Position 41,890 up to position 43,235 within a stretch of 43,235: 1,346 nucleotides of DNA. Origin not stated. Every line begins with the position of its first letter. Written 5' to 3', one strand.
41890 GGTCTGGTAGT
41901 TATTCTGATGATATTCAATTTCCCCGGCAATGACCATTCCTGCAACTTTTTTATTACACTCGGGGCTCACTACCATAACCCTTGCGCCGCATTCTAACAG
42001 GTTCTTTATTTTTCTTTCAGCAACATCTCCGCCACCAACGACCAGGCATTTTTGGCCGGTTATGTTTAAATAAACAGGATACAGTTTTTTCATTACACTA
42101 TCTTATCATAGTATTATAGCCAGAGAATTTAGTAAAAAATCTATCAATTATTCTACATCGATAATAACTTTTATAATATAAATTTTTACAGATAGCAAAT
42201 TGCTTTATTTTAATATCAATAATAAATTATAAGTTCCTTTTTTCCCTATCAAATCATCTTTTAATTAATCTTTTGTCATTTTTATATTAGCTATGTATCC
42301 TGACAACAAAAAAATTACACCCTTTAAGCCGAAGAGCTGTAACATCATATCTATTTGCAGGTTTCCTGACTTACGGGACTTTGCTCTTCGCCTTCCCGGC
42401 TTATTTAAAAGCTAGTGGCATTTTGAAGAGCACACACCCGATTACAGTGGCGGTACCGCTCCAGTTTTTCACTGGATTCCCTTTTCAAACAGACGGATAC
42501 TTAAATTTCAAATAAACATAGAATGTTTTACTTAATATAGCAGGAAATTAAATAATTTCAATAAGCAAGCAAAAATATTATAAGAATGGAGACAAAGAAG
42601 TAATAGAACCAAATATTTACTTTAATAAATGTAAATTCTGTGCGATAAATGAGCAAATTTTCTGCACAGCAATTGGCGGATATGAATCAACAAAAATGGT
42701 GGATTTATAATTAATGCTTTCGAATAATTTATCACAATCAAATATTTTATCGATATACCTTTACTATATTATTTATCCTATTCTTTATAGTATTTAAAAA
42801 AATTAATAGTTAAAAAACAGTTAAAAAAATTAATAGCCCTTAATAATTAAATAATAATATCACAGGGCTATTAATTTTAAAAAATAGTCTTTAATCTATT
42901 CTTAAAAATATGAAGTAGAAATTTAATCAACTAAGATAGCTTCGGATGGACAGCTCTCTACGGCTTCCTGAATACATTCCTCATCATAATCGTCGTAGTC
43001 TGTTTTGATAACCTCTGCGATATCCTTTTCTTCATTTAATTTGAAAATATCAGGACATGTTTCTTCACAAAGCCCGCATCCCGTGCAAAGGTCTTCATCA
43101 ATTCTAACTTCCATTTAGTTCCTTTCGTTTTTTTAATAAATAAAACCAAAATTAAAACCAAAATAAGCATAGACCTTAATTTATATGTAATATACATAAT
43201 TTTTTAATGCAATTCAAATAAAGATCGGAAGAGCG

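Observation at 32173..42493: A cobalamin riboswitch heads a complete 10-gene haem b pathway using the siroheme-dependent Ahb route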

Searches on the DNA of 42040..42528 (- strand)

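Call 32: build_rna_model(alignment_id=A4)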
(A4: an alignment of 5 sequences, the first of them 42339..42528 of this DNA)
Model R1 built from alignment A4 (5 sequences, 195 columns); structure: RNAalifold consensus.
model positions 178; base pairs 34; branch points 1; effective number of sequences 1.66; information 0.589 bits per position. Calibrated on 0.2 Mb of random sequence (short: E-values are rough).
structure used (alignment columns):
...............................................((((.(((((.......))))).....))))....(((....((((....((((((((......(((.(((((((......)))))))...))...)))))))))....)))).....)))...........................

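Call 33: search_with_rna_model(model_id=R1, sources=[window, L003, L004, L005, L006, L007, L008, L009, L010, L011, L012, L013, L014, L015, L016, L017, L018, L019, L020, L021, L022, L023, L024, L025, L026, L027, L028, L029, L030, L031, L032, L033, L034, L035, L036, L037, L038, L039, L040, L041, L042, L043, L044, L045, L046, L047, L048, L049, L050, L051, L052, L053, L054, L055, L056, L057, L058, L059, L060, L061, L062, L063, L064, L065, L066, L067, L068, L069, L070, L071, L072, L073, L074, L075, L076, L077, L078, L079, L080, L081, L082, L083, L084, L085], max_evalue=1)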
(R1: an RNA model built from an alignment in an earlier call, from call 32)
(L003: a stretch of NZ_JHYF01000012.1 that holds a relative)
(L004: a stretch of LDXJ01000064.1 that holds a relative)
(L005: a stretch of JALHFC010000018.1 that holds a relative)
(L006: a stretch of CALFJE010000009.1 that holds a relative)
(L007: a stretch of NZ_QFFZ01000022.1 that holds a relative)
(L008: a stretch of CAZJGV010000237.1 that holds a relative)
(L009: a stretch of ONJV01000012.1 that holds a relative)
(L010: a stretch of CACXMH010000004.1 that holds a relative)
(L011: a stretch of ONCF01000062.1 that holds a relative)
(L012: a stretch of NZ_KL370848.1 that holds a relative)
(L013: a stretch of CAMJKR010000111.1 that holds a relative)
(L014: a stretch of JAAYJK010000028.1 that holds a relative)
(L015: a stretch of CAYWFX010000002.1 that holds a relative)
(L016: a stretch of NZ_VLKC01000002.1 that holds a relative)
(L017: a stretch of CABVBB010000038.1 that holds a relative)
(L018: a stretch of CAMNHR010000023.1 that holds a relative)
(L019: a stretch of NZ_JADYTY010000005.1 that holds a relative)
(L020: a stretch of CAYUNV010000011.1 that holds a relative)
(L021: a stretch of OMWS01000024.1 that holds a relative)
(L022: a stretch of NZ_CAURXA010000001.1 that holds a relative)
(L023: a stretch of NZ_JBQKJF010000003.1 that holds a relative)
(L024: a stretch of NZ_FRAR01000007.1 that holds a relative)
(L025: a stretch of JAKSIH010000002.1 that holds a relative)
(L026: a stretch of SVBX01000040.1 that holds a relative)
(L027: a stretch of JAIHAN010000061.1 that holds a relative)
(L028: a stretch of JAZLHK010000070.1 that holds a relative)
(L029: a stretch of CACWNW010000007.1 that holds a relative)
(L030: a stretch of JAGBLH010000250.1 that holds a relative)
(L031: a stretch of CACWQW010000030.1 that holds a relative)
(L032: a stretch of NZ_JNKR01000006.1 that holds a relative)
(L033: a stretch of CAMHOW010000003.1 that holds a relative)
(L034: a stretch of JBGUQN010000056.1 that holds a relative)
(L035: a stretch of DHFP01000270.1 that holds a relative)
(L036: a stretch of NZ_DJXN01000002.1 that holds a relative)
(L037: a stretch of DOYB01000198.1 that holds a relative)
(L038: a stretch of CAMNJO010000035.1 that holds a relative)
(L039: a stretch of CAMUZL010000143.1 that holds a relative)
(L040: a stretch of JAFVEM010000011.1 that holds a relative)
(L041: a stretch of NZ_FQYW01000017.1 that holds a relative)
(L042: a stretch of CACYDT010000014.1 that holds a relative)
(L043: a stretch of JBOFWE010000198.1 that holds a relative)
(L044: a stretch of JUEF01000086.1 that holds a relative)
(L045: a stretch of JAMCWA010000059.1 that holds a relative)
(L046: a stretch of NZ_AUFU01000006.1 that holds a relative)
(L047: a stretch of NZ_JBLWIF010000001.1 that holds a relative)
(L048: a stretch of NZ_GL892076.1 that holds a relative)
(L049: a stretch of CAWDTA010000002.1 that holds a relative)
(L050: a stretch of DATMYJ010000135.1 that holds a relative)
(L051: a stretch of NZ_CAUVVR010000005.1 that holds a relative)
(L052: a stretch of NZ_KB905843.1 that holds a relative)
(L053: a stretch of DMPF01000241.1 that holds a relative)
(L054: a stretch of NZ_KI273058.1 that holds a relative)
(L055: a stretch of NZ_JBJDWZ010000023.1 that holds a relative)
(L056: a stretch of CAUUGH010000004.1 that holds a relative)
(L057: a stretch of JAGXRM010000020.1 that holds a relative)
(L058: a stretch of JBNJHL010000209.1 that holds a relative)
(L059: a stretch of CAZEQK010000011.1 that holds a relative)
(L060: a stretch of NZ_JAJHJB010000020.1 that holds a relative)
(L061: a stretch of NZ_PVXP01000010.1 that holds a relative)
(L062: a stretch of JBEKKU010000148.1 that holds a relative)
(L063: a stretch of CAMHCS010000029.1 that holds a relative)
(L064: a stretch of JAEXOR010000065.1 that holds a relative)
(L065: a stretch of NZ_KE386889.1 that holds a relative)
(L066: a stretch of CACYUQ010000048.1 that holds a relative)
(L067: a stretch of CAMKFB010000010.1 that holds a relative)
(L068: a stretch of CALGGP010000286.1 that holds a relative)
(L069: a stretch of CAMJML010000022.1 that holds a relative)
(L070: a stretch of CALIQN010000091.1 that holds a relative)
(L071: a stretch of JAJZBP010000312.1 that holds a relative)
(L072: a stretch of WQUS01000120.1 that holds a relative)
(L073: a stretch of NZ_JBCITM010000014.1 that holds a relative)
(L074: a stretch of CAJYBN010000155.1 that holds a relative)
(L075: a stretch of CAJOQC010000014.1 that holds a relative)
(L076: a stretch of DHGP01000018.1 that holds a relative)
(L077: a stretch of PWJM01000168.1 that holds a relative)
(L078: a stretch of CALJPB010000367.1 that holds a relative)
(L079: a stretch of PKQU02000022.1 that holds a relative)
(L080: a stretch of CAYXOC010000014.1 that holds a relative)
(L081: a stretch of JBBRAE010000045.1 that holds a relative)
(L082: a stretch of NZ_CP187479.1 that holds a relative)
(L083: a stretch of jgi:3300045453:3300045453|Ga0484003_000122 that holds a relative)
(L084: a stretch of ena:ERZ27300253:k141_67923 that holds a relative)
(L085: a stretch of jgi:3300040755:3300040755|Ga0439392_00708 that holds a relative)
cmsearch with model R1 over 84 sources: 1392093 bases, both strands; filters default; matches with E-value up to 1: 6.
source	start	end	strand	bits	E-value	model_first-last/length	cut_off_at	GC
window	2129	2306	-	202.4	4e-45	1-178/178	no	0.43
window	7560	7737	+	196.8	9.3e-44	1-178/178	no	0.43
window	42339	42525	-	176.7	6.6e-39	1-178/178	no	0.42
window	21993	22179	-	174.1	2.9e-38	1-178/178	no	0.4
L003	9556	9735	-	138.7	1e-29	1-178/178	no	0.44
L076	4034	4165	-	21.6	0.22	1-178/178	no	0.4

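Call 38: search_with_rna_model(model_id=R1, sources=[L086, L087, L088, L001], max_evalue=1)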
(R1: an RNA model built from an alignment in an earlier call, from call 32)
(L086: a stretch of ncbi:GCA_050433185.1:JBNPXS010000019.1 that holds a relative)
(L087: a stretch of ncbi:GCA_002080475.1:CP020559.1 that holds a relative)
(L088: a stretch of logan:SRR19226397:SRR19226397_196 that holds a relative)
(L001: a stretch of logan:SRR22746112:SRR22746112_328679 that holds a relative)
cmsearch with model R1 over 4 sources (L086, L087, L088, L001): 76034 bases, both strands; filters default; matches with E-value up to 1: 0.
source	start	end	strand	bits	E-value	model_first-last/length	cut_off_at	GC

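Call 52: search_with_rna_model(model_id=R1, sources=[L089, L090, L091], max_evalue=1)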
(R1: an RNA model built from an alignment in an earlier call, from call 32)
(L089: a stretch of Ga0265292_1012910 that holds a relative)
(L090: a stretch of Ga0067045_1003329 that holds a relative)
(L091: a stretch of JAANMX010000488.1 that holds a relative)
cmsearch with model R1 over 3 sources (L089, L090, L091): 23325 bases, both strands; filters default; matches with E-value up to 1: 1.
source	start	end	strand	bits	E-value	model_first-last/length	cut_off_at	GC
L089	1602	1784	+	125.5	2.8e-28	1-178/178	no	0.39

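Call 63: search_with_rna_model(model_id=R1, sources=[L092, L093], max_evalue=1)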
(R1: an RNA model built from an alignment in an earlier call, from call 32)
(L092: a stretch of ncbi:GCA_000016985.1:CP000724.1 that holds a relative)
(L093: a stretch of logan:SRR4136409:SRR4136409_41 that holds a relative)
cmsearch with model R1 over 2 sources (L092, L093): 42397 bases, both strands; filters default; matches with E-value up to 1: 2.
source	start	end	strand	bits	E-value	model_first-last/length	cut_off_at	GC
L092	4826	4998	-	98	2.2e-21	1-178/178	no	0.46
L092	15131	15205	-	15.2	0.24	1-178/178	no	0.36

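Call 66: search_rna_families(source=window, start=42040, end=42345, threshold=evalue, max_evalue=1)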
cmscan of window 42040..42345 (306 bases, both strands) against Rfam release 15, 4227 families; matches with E-value up to 1: 0.
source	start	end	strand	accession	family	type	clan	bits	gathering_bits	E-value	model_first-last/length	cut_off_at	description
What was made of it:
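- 42094..42307 (-): AT-rich spacer between terminator and sirC. It contains a perfect TATAAT (42118-42113) with no recognisable -35, and there is no clear Shine-Dalgarno sequence before the ATG. Call 66: no other Rfam element.
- Tried and rejected: None found at E <= 1 (call 66).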

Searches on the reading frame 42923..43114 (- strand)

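Call 8: search_protein_families(library=pfam, proteins=[window:42923-43114:-], max_evalue=1e-8)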
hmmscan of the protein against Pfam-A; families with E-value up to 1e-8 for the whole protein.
window:42923-43114:- (63 aa): 2 families
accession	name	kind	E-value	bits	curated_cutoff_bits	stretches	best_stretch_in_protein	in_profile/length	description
PF13370.11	Fer4_13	-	4.1e-15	56.7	24.5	1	5-60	1-56/58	4Fe-4S single cluster domain of Ferredoxin I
PF13459.11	Fer4_15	-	4.8e-14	53.3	22.4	1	3-62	1-66/66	4Fe-4S single cluster domain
